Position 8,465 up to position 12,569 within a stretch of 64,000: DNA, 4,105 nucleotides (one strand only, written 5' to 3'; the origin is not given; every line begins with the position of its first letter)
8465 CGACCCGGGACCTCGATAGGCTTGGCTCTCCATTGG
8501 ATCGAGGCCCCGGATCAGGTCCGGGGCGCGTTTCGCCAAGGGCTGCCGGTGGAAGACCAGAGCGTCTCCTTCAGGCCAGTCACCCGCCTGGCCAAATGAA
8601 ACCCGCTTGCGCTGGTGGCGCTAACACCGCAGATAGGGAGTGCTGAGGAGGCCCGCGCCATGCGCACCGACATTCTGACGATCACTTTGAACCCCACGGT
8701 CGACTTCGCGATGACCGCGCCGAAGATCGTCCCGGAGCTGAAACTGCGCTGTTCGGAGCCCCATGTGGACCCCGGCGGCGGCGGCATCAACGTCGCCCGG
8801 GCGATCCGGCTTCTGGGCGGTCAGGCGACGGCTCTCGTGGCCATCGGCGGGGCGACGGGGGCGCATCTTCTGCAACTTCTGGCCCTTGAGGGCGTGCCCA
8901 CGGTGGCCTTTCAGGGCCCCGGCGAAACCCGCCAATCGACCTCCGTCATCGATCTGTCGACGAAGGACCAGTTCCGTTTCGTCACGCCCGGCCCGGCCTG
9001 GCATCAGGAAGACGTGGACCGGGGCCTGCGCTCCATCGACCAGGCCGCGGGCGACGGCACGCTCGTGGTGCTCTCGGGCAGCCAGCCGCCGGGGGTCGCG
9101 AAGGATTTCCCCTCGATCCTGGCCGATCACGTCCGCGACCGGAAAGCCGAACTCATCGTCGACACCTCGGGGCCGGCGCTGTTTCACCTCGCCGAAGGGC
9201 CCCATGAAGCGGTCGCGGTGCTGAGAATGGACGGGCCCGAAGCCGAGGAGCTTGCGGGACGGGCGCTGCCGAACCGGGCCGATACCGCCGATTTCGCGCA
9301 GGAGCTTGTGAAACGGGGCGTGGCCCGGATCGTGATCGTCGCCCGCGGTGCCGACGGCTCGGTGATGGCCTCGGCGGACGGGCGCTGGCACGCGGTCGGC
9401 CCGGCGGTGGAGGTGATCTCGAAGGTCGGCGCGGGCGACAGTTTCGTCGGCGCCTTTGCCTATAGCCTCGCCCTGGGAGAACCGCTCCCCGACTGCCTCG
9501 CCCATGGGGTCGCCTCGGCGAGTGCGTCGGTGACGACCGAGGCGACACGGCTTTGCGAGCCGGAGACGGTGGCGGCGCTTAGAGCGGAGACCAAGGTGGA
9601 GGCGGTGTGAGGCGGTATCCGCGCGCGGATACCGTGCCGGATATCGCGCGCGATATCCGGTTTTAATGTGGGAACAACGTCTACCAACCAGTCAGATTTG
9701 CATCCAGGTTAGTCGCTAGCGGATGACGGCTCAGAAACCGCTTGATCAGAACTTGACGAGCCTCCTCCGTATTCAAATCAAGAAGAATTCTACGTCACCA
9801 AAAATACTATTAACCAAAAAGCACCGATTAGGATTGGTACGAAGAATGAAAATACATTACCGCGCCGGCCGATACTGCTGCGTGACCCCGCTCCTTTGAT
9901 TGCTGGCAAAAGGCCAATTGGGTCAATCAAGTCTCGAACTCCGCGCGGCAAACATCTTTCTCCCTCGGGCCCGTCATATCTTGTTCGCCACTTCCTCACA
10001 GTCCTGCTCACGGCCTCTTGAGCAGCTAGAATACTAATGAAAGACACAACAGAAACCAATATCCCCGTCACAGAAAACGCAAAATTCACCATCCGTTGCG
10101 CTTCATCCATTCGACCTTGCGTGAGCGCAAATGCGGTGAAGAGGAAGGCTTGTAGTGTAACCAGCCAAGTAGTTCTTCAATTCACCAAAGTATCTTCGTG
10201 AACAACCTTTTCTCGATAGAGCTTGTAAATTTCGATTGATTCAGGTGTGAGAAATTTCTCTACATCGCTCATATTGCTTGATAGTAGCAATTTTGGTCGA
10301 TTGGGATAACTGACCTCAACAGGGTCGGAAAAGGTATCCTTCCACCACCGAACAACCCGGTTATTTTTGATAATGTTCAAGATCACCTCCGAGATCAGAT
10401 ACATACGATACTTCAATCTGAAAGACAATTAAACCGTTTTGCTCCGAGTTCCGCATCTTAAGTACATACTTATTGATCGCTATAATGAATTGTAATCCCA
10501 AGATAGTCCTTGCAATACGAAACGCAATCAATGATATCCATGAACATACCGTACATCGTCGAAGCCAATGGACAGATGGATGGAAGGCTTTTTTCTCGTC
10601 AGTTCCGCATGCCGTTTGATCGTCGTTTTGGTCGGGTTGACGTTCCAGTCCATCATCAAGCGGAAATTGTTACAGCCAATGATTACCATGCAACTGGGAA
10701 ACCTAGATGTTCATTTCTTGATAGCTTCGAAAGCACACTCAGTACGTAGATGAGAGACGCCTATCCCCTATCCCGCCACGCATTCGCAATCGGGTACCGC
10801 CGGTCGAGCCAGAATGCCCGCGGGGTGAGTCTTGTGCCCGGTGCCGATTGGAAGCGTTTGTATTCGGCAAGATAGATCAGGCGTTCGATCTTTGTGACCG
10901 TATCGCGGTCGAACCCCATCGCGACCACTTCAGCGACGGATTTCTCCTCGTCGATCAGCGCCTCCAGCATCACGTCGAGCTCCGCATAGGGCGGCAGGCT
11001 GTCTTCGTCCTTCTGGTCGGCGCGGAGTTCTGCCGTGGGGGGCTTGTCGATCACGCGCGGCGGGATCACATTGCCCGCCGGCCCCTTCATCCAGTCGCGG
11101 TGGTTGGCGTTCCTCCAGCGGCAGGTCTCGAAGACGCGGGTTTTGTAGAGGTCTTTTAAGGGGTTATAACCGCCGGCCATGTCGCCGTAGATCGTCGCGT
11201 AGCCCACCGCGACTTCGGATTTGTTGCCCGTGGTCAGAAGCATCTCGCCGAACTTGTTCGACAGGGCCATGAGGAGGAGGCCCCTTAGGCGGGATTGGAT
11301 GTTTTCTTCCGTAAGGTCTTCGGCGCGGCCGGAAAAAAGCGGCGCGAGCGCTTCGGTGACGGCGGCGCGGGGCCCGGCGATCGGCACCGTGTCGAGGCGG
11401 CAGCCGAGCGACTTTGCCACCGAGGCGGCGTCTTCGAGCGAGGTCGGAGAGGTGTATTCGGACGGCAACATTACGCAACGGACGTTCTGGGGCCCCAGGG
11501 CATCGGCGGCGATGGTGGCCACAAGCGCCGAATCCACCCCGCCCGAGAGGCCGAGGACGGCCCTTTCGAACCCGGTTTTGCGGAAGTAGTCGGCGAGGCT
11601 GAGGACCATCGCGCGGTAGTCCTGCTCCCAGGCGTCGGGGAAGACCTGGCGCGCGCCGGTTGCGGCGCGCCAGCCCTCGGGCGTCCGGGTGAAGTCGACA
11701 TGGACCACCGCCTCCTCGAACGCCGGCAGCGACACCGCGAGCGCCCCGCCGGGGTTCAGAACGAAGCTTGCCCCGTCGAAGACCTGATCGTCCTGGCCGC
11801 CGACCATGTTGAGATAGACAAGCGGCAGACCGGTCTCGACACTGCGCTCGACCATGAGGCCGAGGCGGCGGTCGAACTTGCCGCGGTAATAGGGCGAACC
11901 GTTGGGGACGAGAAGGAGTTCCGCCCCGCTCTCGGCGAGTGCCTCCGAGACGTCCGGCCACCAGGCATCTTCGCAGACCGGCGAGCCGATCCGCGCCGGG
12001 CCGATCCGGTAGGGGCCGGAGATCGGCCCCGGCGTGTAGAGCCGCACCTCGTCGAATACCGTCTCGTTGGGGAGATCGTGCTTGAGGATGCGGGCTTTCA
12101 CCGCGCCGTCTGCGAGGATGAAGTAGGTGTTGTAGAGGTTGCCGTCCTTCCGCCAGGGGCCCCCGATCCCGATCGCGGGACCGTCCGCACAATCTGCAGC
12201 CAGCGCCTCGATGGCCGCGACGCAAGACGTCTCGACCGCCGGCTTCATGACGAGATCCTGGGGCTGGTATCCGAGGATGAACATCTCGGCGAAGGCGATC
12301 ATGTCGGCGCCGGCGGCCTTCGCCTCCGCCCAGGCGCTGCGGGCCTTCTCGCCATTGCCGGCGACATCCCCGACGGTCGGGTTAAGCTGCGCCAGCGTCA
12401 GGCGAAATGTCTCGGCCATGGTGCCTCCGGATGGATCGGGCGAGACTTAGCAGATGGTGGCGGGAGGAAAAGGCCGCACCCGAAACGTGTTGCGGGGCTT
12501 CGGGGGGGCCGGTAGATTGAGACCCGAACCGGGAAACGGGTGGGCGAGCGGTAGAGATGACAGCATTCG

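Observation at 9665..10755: AT-rich ~1.1 kb island wedged between two convergent housekeeping genes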

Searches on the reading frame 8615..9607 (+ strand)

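Call 7: search_protein_families(library=pfam, proteins=[window:8615-9607:+], max_evalue=1)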
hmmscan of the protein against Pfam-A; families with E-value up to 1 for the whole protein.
window:8615-9607:+ (331 aa): 2 families
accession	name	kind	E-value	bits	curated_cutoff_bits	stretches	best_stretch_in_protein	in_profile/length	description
PF00294.29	PfkB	-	5.1e-47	161.1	25.8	1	29-317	12-301/302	pfkB family carbohydrate kinase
PF08543.17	Phos_pyr_kin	-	0.00073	19.4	27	1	206-304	126-230/246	Phosphomethylpyrimidine kinase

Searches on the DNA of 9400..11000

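Call 8: search_rna_families(source=window, start=9400, end=11000, threshold=evalue, max_evalue=1)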
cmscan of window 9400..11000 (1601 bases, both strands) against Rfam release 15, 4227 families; matches with E-value up to 1: 1.
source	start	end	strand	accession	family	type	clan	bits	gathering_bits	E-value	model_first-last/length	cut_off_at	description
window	10597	10658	-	RF01141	sR18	Gene; snRNA; snoRNA; CD-box;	-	19.1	45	0.18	1-56/56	no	Small nucleolar RNA sR18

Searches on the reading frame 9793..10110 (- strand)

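Call 7: search_protein_families(library=pfam, proteins=[window:9793-10110:-], max_evalue=1)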
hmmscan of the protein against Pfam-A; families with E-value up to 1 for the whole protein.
window:9793-10110:- (106 aa): 1 family
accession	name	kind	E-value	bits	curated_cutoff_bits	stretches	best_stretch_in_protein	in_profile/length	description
PF13384.12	HTH_23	-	0.15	12.4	24.6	1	36-50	32-48/50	Homeodomain-like domain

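Call 9: search_protein_families(library=padloc, proteins=[window:9793-10110:-], max_evalue=1)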
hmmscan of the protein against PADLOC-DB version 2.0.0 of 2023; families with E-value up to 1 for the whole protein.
window:9793-10110:- (106 aa): 0 families

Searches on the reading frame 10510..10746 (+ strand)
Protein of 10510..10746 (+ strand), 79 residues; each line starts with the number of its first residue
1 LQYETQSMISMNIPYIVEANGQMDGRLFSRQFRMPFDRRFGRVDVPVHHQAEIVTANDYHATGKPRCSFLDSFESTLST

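Call 7: search_protein_families(library=pfam, proteins=[window:10510-10746:+], max_evalue=1)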
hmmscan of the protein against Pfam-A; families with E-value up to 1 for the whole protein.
window:10510-10746:+ (79 aa): 0 families

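Call 9: search_protein_families(library=padloc, proteins=[window:10510-10746:+], max_evalue=1)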
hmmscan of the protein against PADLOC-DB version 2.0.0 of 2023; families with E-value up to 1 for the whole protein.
window:10510-10746:+ (79 aa): 0 families

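Call 56: find_homologous_proteins(query=window:10510-10746:+, max_evalue=0.1)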
Query window:10510-10746:+ (79 aa): 1 proteins with E <= 0.1 among 1 candidates.
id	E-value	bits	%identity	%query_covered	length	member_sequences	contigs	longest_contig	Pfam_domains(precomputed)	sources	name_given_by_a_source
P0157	6.7e-42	158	100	91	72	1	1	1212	-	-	-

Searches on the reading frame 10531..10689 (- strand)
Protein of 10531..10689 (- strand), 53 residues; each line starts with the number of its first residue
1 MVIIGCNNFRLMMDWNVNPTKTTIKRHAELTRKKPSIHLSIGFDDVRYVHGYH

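Call 7: search_protein_families(library=pfam, proteins=[window:10531-10689:-], max_evalue=1)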
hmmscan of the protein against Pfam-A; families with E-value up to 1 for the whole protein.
window:10531-10689:- (53 aa): 0 families

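Call 9: search_protein_families(library=padloc, proteins=[window:10531-10689:-], max_evalue=1)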
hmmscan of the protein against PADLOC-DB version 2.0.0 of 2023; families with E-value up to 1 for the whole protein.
window:10531-10689:- (53 aa): 0 families

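Call 71: find_homologous_proteins(query=window:10531-10689:-, max_evalue=0.1)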
Query window:10531-10689:- (53 aa): 1 proteins with E <= 0.1 among 1 candidates.
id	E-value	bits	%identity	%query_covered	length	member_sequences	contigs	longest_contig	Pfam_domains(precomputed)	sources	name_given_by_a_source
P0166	2.9e-30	119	100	100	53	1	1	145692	-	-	-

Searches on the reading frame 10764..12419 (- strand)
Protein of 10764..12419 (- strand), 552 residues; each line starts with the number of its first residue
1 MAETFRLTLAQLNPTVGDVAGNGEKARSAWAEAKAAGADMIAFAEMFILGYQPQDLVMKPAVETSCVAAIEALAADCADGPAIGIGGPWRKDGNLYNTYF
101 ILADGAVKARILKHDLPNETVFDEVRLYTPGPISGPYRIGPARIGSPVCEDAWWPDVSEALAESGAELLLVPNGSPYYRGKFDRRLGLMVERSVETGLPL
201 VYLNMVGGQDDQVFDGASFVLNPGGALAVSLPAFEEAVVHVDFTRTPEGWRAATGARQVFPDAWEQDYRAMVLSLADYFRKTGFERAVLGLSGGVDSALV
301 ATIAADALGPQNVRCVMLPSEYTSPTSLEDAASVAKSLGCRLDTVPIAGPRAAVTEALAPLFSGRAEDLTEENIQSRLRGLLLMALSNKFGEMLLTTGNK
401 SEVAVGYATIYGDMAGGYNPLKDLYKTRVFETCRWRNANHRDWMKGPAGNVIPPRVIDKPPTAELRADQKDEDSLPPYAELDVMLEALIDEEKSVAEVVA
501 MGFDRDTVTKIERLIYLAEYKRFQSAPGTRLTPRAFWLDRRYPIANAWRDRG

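Call 7: search_protein_families(library=pfam, proteins=[window:10764-12419:-], max_evalue=1)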
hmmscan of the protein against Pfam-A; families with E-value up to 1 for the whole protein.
window:10764-12419:- (552 aa): 6 families
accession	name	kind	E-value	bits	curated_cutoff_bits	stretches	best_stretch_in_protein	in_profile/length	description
PF02540.23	NAD_synthase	-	1.2e-69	234.6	21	1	269-523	3-240/242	NAD synthase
PF00795.27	CN_hydrolase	-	4.4e-27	95.5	23.2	1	6-244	1-247/256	Carbon-nitrogen hydrolase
PF00627.37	UBA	-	0.014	15.7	22.4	1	492-508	3-19/37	UBA/TS-N domain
PF00733.27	Asn_synthase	-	0.036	14.2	21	1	291-341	24-73/354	Asparagine synthase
PF03054.22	tRNA_Me_trans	-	0.046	13.8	20.6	1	287-344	3-69/202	tRNA methyl transferase HUP domain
PF06508.19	QueC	-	0.06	13.3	22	1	286-352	1-65/210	Queuosine biosynthesis protein QueC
